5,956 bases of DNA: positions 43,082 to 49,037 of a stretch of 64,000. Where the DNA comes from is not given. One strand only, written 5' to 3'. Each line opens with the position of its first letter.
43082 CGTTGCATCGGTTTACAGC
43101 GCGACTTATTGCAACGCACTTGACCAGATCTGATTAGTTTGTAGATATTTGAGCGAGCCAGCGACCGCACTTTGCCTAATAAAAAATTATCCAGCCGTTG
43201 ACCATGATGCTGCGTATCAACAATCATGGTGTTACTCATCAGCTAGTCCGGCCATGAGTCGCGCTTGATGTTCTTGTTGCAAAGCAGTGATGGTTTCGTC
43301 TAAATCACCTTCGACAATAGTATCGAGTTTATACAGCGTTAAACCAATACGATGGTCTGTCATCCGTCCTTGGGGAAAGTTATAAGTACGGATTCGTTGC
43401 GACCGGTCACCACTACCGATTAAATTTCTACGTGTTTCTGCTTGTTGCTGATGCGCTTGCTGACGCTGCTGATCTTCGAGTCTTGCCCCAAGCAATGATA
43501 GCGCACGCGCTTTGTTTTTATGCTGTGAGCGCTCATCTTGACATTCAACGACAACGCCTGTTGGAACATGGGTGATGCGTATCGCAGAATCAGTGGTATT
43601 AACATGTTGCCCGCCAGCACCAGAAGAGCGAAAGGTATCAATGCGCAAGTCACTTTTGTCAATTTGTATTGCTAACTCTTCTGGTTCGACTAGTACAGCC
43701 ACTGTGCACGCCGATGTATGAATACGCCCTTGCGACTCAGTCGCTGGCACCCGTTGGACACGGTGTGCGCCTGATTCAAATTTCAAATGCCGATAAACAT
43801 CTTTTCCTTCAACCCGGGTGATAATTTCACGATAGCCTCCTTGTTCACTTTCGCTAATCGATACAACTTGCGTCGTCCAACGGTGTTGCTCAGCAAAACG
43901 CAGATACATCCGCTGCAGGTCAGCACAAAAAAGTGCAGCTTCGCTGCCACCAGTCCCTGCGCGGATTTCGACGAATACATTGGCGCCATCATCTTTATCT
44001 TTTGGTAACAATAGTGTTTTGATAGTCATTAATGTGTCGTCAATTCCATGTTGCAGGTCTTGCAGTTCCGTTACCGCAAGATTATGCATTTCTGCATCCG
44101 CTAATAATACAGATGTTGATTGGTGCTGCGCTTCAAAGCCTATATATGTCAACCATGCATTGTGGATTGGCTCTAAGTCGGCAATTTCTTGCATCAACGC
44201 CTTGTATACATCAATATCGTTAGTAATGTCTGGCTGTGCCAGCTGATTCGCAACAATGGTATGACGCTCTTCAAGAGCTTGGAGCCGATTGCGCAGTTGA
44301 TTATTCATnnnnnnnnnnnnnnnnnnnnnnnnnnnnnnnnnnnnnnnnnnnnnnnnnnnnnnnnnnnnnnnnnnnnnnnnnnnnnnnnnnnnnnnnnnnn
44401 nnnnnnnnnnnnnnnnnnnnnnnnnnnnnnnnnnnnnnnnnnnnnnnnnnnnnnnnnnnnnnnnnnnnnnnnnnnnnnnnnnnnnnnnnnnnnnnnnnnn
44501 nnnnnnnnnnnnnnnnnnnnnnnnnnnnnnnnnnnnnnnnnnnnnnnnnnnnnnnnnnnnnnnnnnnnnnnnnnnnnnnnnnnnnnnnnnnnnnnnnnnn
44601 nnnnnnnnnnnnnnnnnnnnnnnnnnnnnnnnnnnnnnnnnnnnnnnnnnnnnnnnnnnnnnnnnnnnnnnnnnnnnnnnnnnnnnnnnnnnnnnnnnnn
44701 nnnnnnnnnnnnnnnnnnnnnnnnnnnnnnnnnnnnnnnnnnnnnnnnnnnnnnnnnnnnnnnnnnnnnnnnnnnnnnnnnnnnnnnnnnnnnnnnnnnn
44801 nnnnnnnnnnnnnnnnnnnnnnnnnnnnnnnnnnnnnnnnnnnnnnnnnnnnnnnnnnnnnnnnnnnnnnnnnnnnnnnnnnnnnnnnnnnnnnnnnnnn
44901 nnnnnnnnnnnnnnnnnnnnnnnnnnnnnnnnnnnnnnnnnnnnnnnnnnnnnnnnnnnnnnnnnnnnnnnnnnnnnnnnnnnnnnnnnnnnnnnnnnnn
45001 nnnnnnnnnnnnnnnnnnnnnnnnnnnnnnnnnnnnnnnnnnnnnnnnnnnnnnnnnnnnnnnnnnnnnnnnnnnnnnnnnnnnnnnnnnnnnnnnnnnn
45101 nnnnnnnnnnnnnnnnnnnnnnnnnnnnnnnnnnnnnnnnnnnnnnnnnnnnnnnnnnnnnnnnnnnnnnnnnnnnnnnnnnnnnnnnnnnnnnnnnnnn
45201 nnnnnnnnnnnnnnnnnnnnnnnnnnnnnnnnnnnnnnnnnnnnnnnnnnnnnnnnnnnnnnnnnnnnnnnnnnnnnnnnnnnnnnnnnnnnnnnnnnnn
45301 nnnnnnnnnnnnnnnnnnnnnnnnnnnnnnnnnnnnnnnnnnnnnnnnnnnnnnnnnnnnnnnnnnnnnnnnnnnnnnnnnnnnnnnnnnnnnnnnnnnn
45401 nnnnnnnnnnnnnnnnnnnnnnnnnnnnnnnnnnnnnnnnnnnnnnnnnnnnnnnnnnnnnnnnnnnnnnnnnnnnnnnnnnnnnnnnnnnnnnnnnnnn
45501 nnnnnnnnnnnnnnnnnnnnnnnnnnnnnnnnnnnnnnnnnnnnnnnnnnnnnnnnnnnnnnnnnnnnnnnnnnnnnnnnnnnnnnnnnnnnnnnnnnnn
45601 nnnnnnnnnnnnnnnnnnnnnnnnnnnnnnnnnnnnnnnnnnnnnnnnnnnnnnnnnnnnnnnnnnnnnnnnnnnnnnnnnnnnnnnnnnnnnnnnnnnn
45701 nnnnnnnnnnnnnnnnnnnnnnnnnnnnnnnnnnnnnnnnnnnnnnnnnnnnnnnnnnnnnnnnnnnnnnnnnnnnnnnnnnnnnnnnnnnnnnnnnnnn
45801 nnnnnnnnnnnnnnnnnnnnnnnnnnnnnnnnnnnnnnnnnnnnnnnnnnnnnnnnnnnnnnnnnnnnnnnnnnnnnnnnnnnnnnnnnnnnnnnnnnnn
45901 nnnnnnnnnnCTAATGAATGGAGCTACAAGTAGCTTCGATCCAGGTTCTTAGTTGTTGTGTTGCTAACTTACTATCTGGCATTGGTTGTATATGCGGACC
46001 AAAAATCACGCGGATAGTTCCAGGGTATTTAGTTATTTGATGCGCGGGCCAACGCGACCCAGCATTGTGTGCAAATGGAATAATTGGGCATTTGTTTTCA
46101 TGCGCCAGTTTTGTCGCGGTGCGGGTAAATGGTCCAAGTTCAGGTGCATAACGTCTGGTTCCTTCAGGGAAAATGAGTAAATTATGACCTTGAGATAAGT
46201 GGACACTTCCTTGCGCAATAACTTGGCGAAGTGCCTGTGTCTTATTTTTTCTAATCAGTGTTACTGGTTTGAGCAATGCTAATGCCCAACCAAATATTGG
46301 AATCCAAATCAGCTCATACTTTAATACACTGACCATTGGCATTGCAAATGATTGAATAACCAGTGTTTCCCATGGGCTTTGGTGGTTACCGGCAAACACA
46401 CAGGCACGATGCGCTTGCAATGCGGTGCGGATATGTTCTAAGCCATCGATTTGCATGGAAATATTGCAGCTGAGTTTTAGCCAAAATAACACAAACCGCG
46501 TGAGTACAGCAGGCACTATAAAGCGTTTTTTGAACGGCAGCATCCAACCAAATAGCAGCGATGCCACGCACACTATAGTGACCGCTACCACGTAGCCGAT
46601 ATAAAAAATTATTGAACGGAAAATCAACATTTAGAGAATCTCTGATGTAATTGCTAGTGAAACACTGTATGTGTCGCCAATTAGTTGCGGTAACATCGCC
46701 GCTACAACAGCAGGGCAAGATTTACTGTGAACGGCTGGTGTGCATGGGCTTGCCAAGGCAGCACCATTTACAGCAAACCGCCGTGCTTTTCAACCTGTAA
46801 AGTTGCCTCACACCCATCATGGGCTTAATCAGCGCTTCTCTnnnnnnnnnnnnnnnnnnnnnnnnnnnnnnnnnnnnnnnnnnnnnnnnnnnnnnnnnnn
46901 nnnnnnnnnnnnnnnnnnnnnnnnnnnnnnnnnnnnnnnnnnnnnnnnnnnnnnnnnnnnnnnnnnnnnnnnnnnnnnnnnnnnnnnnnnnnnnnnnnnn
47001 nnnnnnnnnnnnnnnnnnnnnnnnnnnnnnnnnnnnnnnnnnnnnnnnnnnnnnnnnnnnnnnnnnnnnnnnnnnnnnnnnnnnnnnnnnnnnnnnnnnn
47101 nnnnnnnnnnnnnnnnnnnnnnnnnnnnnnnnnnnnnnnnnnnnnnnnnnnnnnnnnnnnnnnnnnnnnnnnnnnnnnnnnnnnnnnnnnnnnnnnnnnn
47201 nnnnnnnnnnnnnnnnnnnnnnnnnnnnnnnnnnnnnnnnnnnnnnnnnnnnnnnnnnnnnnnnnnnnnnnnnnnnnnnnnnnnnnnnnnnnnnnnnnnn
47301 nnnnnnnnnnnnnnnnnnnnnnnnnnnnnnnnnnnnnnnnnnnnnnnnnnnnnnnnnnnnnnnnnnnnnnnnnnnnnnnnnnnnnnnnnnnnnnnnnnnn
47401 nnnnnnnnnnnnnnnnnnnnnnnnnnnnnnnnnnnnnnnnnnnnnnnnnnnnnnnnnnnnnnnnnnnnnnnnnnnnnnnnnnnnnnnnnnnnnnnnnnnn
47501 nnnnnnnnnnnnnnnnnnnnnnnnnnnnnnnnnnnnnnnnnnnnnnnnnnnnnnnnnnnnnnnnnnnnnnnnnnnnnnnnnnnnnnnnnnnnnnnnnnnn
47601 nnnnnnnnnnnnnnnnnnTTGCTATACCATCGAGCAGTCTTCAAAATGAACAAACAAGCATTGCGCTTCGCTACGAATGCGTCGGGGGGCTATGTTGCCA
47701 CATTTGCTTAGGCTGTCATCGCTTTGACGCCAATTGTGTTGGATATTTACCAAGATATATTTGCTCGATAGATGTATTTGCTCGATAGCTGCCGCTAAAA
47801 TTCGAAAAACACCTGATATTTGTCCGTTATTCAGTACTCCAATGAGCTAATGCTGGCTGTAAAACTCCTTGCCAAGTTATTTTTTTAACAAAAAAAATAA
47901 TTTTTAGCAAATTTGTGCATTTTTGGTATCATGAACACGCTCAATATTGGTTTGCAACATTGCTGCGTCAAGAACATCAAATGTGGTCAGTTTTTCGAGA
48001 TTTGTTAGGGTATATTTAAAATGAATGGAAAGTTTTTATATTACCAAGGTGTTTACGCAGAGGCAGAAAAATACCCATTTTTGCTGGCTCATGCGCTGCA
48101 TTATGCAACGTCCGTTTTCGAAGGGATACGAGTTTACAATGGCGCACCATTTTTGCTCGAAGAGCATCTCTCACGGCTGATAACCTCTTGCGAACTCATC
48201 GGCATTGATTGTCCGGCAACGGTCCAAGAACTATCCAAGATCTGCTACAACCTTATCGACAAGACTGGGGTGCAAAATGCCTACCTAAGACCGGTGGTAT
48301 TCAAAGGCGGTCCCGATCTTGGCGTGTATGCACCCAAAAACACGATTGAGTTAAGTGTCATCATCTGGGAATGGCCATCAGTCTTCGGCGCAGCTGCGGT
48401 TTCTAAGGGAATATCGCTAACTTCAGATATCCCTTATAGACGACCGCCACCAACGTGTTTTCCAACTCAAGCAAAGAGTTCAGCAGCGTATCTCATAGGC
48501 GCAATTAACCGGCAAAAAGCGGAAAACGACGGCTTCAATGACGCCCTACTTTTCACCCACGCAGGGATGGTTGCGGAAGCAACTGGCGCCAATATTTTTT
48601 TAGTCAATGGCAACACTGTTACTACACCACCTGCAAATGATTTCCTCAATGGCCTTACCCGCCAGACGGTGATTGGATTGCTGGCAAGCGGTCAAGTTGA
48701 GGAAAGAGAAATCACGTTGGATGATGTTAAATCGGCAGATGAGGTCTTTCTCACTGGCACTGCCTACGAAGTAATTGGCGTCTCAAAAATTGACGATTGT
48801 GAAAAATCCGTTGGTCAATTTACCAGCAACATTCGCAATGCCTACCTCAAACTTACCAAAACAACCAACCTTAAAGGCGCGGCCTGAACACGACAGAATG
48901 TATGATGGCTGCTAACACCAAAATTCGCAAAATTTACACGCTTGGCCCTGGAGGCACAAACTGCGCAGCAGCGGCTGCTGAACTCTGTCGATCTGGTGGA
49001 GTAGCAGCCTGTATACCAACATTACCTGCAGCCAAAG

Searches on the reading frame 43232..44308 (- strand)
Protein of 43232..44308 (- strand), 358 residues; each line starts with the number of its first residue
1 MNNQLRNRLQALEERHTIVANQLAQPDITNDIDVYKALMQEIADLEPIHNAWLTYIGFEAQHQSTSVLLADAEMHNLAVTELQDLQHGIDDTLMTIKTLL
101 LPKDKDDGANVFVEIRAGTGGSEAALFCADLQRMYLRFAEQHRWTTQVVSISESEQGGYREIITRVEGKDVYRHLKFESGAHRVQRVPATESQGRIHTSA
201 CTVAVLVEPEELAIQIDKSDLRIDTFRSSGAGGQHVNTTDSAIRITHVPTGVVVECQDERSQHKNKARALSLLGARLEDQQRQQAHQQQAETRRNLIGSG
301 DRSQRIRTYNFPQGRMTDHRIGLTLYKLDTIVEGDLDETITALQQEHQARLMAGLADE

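Call 35: find_homologous_proteins(query=window:43232-44308:-, max_evalue=1e-100)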
Query window:43232-44308:- (358 aa): 7870 proteins with E <= 1e-100 among 8000 candidates; the best 120 are listed.
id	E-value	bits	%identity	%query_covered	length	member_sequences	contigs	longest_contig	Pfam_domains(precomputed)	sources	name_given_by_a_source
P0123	9.0e-232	786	100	100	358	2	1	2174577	PF03462.24,PF00472.27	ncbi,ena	-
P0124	9.5e-144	497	-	-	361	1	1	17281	PF03462.24,PF00472.27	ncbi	ncbi:MAG: peptide chain release factor 1 [Telluria sp.]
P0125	2.6e-132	459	-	-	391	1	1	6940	PF03462.24,PF00472.27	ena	-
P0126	5.3e-131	455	59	99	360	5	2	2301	PF03462.24,PF00472.27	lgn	-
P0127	7.2e-131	454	59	99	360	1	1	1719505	PF03462.24,PF00472.27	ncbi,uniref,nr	ncbi:peptide chain release factor 1 [Saccharospirillum sp. MSK14-1]|uniref:peptide chain release fac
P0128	1.1e-130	454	60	99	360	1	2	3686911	PF03462.24,PF00472.27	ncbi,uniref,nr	ncbi:peptide chain release factor 1 [Saccharospirillum mangrovi]|uniref:peptide chain release factor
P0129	1.2e-130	454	59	99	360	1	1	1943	PF03462.24,PF00472.27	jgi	-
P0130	1.2e-130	454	60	99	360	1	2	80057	PF03462.24,PF00472.27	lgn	-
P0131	1.2e-130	454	60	99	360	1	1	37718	PF03462.24,PF00472.27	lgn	-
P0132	1.8e-130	453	60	99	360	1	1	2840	PF03462.24,PF00472.27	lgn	-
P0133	2.1e-130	453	61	99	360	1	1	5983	PF03462.24,PF00472.27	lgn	-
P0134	2.3e-130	453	59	99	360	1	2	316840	PF03462.24,PF00472.27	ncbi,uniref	ncbi:peptide chain release factor 1 [Saccharospirillum sp. HFRX-1]|uniref:peptide chain release fact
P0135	4.5e-130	452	59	99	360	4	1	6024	PF03462.24,PF00472.27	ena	-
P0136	5.0e-130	452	59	99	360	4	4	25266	PF03462.24,PF00472.27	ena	-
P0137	8.4e-130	451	59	99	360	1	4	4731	PF03462.24,PF00472.27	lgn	-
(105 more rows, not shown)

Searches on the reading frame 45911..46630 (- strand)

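Call 38: search_protein_families(library=ncbifam, proteins=[window:45911-46630:-])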
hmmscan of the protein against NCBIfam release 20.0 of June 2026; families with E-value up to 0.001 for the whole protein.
window:45911-46630:- (239 aa): 7 families
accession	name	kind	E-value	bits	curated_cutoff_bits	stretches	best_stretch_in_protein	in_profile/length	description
TIGR00530.1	AGP_acyltrn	subfamily_domain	9.4e-19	67.5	102.95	1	71-187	12-128/130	1-acylglycerol-3-phosphate O-acyltransferase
NF011593.0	PRK15018.1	equivalog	1.3e-11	44.7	501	1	3-192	4-183/245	1-acylglycerol-3-phosphate O-acyltransferase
NF052553.1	LyOrLpactfOlsABRUA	equivalog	2.1e-10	40.2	300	1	7-160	7-148/263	lyso-ornithine lipid O-acyltransferase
NF006386.0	PRK08633.1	equivalog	1.6e-08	32.7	1221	1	17-187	390-550/1147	acyl-[ACP]--phospholipid O-acyltransferase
NF052552.1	LyOrLpactfOlsARHOCB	equivalog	3.9e-07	29.3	300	1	48-171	59-179/271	lyso-ornithine lipid O-acyltransferase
NF010621.0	PRK14014.1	domain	2.9e-05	23.3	186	1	12-131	21-147/301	acetyltransferase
NF058536.1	LPAAT_acyl_YihG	equivalog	7e-05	22.2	260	1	14-128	18-139/290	1-acylglycerol-3-phosphate O-acyltransferase, YihG family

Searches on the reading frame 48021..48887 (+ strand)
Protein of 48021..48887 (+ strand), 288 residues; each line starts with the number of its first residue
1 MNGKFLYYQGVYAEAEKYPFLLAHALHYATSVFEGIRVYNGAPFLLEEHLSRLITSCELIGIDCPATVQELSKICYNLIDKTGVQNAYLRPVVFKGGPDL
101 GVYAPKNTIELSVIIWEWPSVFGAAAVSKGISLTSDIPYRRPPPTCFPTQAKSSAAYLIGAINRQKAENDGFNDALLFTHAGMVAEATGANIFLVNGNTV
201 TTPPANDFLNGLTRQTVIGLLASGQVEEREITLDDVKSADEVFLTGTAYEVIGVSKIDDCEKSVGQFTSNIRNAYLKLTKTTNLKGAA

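Call 6: search_protein_families(library=pfam, proteins=[window:48021-48887:+])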
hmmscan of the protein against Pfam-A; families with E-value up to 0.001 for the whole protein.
window:48021-48887:+ (288 aa): 1 family
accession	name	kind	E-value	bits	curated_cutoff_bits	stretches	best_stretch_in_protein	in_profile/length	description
PF01063.24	Aminotran_4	-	2.5e-49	168.6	28.5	1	32-257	2-223/223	Amino-transferase class IV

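Call 34: find_encoding_contigs(protein=window:48021-48887:+, flank=1000, max_places=5)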
Protein window:48021-48887:+ (288 aa): no gene with exactly this product is on record in the collection.
